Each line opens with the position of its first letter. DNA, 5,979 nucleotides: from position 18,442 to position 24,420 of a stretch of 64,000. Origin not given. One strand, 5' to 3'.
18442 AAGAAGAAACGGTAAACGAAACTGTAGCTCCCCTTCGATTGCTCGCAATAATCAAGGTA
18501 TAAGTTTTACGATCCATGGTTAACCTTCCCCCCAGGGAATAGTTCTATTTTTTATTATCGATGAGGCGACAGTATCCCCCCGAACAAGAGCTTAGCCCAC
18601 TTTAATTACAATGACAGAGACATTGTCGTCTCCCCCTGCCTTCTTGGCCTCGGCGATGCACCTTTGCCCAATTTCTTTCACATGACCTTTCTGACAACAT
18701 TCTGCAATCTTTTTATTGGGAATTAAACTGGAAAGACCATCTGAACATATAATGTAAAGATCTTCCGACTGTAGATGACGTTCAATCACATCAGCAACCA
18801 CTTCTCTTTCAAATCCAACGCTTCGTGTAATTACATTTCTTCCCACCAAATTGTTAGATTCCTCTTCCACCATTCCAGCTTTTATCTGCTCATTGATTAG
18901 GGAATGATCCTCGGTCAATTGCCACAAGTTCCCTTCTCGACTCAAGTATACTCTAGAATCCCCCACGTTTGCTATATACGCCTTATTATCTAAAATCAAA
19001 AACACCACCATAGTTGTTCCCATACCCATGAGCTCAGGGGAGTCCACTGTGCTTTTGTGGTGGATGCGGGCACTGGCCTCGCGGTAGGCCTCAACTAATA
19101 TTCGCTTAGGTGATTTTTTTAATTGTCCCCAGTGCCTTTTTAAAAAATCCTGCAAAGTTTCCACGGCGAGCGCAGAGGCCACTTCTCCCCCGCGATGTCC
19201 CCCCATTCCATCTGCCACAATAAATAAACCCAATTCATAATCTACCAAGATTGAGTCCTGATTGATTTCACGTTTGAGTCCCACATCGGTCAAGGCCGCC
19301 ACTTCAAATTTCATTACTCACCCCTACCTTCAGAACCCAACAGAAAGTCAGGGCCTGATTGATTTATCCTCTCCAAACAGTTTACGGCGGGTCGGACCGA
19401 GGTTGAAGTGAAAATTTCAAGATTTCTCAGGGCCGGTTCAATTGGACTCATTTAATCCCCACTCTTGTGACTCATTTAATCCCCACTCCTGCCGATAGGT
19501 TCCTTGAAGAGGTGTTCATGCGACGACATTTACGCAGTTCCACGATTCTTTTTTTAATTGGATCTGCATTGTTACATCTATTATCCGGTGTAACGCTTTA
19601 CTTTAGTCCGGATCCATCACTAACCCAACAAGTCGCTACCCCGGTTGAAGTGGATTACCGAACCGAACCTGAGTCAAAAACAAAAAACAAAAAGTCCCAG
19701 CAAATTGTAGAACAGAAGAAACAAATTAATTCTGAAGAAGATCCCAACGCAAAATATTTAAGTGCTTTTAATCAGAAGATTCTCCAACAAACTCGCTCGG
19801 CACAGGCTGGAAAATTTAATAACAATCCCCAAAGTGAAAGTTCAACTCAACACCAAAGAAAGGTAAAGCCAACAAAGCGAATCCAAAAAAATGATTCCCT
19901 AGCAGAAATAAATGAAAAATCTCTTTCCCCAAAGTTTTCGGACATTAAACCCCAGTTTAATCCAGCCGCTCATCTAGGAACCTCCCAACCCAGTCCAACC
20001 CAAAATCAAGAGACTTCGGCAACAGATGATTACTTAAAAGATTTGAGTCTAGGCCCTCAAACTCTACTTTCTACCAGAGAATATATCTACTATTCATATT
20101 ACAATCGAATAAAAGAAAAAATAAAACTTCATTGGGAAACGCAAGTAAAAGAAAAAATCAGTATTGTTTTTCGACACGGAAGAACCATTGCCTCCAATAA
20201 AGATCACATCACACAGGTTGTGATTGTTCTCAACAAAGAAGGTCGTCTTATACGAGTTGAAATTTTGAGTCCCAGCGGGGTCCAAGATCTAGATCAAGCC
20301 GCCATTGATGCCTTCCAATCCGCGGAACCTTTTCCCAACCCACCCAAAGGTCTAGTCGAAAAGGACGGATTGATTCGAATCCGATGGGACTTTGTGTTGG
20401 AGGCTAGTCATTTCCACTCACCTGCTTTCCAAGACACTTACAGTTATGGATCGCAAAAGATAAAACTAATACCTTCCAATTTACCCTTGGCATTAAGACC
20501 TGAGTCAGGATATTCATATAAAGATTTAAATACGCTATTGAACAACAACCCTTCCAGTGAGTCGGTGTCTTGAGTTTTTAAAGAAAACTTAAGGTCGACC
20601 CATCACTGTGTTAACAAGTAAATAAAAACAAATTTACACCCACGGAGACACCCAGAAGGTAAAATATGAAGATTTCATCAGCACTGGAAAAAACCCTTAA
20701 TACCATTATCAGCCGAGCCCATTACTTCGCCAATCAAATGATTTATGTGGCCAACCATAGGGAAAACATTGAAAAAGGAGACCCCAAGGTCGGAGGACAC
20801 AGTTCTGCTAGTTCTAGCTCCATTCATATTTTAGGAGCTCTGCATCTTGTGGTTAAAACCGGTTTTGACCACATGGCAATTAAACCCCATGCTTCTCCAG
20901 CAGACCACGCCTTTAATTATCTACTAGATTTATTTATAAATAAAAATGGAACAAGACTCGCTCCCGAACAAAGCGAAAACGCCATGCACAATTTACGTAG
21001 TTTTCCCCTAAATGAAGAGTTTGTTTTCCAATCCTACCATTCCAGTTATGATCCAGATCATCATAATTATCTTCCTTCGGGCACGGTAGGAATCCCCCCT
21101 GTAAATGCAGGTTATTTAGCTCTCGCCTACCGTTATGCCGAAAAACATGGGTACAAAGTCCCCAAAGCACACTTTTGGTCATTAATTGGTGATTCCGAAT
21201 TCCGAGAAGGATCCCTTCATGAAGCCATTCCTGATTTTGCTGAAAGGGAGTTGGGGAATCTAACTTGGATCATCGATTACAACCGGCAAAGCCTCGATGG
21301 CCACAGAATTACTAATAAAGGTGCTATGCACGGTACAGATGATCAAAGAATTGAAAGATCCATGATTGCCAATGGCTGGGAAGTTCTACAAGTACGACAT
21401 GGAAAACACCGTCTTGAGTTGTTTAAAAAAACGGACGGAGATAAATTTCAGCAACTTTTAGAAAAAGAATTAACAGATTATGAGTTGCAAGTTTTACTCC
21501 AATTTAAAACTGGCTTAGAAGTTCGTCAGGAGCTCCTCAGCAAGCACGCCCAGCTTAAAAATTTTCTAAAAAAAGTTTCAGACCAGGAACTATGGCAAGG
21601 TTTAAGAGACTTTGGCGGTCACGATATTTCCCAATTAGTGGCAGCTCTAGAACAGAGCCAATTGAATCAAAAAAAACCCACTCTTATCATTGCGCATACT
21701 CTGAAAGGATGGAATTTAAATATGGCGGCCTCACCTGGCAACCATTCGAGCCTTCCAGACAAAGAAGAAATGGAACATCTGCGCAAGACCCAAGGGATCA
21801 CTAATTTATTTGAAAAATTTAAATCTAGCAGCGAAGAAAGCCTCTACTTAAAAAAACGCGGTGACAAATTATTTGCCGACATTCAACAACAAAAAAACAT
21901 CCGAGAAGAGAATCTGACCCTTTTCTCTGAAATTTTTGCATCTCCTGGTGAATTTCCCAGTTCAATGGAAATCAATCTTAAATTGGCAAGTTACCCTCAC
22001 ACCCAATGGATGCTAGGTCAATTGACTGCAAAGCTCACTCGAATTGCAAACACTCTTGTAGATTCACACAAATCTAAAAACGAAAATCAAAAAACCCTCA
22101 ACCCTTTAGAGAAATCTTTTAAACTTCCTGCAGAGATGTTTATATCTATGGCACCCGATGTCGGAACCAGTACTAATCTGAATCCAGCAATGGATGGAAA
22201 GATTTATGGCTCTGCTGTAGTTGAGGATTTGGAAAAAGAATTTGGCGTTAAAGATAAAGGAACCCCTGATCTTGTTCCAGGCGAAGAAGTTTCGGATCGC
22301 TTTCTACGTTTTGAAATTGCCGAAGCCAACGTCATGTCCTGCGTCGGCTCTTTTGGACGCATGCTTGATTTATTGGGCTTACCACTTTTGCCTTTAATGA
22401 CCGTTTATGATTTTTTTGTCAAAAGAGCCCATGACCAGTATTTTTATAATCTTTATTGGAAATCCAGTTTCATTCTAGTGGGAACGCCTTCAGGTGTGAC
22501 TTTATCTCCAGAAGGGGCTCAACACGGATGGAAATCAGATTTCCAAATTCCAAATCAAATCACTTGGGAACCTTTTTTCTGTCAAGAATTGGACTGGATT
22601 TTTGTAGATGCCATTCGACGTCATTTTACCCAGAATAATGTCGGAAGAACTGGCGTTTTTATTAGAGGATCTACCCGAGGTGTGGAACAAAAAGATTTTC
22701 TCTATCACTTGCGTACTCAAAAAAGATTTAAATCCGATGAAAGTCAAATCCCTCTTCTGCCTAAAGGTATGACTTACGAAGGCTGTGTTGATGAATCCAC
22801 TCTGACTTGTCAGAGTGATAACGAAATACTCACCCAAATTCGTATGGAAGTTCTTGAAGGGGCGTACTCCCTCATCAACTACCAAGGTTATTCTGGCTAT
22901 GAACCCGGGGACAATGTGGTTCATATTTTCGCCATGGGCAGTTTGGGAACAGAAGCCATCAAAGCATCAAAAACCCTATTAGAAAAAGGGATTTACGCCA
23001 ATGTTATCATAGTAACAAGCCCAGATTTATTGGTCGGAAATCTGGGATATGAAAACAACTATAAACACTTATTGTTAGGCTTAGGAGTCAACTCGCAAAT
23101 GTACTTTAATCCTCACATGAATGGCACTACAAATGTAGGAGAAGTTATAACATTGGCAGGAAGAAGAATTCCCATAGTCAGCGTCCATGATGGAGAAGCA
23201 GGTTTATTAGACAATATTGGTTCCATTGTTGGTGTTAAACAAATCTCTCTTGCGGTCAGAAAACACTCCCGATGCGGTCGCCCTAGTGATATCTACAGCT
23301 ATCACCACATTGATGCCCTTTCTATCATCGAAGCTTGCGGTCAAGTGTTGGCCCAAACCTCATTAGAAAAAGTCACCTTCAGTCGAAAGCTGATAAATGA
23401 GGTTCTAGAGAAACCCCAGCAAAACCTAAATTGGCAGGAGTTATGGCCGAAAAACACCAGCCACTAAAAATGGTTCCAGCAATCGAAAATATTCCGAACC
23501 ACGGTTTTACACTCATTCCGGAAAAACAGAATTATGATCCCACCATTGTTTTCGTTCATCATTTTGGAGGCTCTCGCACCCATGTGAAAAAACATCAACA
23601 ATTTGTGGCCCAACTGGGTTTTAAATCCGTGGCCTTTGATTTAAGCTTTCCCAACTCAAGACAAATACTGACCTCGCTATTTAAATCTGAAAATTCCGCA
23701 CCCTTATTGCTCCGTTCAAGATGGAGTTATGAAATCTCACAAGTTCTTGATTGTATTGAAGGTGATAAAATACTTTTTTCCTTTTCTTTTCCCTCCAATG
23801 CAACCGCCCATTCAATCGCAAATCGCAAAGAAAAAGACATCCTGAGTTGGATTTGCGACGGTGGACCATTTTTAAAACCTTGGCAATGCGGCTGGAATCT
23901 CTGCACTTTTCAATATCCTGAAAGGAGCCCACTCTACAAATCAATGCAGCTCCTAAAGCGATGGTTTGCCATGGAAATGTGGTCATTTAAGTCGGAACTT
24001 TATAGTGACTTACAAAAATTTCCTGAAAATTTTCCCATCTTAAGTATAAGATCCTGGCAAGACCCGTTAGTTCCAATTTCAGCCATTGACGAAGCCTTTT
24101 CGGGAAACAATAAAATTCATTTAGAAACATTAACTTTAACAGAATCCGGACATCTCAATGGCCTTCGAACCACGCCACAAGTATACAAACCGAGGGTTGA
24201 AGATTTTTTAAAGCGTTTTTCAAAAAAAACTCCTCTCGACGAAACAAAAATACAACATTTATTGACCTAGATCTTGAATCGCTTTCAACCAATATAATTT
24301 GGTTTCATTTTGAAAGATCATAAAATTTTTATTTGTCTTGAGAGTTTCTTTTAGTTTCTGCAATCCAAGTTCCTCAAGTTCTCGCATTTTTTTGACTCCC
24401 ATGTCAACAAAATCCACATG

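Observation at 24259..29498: Candidate novel ion-driven envelope machine: MotB/OmpA-type subunit with a long periplasmic coiled coil, ExbB/TolQ/MotA-type channel and an FHA / coiled-coil / TM protein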

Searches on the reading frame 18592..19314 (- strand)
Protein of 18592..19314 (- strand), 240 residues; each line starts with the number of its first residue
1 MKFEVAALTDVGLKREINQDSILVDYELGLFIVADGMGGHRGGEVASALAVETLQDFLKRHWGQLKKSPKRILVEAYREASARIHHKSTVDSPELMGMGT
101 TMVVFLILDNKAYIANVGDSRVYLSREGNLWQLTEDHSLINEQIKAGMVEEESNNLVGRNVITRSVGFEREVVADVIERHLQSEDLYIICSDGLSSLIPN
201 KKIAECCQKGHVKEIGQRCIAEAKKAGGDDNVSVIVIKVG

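Call 9: search_protein_families(library=pfam, proteins=[window:18592-19314:-], max_evalue=0.01)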
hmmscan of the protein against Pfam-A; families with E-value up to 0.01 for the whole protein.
window:18592-19314:- (240 aa): 3 families
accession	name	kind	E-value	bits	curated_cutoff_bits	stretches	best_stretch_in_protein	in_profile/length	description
PF00481.26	PP2C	-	1.2e-17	64.9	20.3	1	30-231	36-254/255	Protein phosphatase 2C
PF13672.11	PP2C_2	-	3.2e-15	56.7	24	1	17-196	11-176/209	Protein phosphatase 2C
PF07228.17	SpoIIE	-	0.0001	22.7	25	1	31-239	7-191/192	Stage II sporulation protein E (SpoIIE)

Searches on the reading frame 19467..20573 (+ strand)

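Call 9: search_protein_families(library=pfam, proteins=[window:19467-20573:+], max_evalue=0.01)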
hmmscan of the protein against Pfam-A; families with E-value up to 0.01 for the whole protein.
window:19467-20573:+ (368 aa): 2 families
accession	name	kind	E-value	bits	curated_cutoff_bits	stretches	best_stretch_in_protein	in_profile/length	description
PF13103.11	TonB_2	-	5.4e-09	36.5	22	1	210-295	3-75/85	TonB C terminal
PF03544.19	TonB_C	-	4.2e-07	30.8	24.6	1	250-310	19-78/79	Gram-negative bacterial TonB protein C-terminal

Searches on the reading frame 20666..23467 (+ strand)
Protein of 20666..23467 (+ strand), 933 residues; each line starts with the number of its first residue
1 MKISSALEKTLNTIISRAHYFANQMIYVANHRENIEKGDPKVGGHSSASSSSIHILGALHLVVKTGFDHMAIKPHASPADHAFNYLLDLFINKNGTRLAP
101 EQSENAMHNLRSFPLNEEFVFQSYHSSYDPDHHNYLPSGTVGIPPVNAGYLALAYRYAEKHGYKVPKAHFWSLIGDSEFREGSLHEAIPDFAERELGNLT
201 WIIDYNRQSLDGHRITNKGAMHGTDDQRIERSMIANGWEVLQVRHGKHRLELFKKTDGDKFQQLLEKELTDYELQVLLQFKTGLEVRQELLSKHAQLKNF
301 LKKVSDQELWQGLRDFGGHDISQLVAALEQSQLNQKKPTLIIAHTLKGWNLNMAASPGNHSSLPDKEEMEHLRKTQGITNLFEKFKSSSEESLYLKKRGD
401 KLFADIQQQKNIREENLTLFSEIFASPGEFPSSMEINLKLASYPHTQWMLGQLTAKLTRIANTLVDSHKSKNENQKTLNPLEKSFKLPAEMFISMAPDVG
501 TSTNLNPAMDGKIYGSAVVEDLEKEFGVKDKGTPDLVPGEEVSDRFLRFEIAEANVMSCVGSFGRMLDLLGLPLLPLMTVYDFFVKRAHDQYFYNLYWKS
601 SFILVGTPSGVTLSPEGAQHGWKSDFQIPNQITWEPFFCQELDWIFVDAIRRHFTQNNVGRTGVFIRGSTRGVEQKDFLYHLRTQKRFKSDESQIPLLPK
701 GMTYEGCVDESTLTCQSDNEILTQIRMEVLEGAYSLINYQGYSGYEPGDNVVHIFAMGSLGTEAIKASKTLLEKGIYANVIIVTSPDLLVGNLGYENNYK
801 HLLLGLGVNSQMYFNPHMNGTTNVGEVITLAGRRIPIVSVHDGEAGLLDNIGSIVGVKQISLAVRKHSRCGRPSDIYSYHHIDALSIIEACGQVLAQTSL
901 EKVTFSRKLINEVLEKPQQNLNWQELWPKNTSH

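Call 9: search_protein_families(library=pfam, proteins=[window:20666-23467:+], max_evalue=0.01)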
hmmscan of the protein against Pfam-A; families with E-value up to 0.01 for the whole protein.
window:20666-23467:+ (933 aa): 1 family
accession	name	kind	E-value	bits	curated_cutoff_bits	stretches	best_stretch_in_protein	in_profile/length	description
PF00456.26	Transketolase_N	-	9.8e-14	51.5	22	2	154-248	132-218/334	Transketolase, thiamine diphosphate binding domain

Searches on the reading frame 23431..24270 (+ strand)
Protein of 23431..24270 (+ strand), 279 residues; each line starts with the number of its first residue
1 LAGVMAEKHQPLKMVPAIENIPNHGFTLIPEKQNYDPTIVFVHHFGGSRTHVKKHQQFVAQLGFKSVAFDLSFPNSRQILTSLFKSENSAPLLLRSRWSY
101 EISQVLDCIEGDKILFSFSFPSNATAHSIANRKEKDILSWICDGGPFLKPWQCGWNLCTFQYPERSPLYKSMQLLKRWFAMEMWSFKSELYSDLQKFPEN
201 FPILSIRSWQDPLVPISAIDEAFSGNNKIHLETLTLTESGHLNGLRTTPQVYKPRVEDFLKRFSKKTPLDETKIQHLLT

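Call 9: search_protein_families(library=pfam, proteins=[window:23431-24270:+], max_evalue=0.01)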
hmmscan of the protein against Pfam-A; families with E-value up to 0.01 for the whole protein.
window:23431-24270:+ (279 aa): 0 families
